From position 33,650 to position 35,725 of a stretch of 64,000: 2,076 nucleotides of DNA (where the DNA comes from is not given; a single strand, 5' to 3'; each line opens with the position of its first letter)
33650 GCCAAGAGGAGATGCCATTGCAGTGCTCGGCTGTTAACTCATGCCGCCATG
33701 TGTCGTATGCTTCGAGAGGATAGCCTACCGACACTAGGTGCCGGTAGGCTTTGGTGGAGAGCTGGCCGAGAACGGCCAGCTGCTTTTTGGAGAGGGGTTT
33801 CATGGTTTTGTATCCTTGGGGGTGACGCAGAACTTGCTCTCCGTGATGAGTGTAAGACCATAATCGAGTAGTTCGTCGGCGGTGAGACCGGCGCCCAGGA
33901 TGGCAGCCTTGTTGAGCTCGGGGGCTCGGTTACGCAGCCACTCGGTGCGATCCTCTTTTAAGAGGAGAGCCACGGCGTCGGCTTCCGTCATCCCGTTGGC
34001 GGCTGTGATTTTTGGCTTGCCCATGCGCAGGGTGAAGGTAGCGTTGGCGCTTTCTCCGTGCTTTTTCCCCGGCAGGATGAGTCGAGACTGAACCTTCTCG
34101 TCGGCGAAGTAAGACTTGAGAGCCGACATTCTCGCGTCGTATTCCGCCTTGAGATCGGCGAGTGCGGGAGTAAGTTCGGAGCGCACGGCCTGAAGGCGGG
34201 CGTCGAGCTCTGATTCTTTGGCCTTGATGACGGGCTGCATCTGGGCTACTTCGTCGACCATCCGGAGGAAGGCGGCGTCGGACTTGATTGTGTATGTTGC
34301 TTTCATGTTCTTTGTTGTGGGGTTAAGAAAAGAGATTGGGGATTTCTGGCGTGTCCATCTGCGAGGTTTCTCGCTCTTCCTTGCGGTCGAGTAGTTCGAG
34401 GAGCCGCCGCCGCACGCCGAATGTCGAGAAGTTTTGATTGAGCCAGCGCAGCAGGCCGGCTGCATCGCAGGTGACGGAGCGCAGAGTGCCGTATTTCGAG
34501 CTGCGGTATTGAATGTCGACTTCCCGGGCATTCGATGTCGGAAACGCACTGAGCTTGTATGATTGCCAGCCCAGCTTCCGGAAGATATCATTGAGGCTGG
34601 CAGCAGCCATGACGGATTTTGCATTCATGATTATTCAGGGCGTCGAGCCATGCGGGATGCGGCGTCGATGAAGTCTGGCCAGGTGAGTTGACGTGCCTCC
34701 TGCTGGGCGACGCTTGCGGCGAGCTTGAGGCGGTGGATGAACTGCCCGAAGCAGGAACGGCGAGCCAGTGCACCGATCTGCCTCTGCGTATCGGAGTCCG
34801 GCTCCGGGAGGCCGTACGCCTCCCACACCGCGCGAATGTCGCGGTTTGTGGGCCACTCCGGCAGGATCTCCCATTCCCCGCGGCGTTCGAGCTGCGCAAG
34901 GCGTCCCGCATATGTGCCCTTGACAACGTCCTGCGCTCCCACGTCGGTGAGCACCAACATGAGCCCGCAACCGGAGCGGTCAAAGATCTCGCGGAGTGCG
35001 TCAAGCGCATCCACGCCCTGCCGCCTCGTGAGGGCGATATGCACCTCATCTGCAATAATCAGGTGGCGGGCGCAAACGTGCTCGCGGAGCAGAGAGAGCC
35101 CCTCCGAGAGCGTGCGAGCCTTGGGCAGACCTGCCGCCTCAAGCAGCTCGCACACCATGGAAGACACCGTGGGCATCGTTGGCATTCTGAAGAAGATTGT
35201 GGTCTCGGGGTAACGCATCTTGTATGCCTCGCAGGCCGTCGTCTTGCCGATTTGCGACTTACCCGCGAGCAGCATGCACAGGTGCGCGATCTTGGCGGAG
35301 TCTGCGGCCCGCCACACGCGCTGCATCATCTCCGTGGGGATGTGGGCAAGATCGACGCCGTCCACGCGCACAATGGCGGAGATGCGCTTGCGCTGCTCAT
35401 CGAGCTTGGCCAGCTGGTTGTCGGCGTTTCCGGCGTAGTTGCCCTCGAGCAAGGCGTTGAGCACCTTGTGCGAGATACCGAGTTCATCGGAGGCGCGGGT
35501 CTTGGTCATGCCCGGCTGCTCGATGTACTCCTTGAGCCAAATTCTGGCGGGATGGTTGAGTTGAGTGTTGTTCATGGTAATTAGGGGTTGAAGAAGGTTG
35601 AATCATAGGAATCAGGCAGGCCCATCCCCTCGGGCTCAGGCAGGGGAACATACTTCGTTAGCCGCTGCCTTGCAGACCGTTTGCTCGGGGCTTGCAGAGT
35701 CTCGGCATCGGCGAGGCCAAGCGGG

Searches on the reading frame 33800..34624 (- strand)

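Call 11: search_protein_families(library=pfam, proteins=[window:33800-34624:-], max_evalue=0.001)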
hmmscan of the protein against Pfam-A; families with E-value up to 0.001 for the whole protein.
window:33800-34624:- (274 aa): 1 family
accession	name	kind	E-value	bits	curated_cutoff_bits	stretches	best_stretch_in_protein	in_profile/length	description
PF07352.17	Phage_Mu_Gam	-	3.2e-05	24.3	28.3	1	124-269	9-149/149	Bacteriophage Mu Gam like protein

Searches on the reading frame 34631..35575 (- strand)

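Call 11: search_protein_families(library=pfam, proteins=[window:34631-35575:-], max_evalue=0.001)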
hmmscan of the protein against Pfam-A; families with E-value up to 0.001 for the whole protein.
window:34631-35575:- (314 aa): 2 families
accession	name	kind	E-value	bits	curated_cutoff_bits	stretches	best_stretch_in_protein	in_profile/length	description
PF13401.12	AAA_22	-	4.2e-12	47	27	1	99-211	6-124/130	AAA domain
PF05621.17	TniB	-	1e-07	32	22.4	1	85-241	24-187/189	Bacterial TniB protein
